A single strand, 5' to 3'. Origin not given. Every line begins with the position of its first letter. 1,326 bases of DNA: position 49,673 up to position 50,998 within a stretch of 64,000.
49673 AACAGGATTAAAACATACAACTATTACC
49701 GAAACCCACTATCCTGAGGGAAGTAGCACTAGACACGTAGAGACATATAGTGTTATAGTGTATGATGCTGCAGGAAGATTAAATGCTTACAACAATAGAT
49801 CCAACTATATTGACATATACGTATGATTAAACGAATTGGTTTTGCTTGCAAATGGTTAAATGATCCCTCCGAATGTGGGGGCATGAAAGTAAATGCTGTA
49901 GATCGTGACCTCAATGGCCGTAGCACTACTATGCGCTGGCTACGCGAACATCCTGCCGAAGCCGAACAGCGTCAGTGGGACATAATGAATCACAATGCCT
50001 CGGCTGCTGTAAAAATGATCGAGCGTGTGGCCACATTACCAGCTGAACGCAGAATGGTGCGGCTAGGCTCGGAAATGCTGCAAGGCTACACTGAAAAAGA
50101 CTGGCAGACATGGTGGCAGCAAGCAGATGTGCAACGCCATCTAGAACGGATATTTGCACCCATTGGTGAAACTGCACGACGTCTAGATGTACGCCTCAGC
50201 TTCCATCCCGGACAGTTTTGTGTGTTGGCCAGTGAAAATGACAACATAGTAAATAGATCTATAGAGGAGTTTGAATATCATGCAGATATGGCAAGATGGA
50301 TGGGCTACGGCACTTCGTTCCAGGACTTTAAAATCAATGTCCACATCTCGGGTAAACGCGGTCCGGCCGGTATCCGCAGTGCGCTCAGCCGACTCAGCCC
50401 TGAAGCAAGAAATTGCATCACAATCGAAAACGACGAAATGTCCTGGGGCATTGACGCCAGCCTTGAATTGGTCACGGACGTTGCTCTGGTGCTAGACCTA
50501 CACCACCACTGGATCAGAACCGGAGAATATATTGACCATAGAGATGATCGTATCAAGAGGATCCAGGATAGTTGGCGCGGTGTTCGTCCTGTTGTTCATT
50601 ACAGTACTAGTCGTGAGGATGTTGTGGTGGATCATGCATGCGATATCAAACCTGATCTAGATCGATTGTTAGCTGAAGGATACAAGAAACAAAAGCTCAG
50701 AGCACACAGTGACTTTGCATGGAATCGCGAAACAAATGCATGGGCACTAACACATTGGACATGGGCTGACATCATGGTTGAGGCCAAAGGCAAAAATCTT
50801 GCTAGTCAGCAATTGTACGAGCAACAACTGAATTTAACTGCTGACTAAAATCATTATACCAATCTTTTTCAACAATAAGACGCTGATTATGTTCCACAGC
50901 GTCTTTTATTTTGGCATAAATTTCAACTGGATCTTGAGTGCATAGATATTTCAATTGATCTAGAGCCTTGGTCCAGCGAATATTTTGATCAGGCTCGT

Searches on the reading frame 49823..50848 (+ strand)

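Call 7: search_protein_families(library=phrogs, proteins=[window:49823-50848:+], max_evalue=0.001)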
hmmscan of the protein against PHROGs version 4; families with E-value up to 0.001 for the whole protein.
window:49823-50848:+ (341 aa): 1 family
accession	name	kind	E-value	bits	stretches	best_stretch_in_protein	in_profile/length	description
phrog_8420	-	DNA, RNA and nucleotide metabolism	2.7e-68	231.3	1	5-335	3-307/309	endonuclease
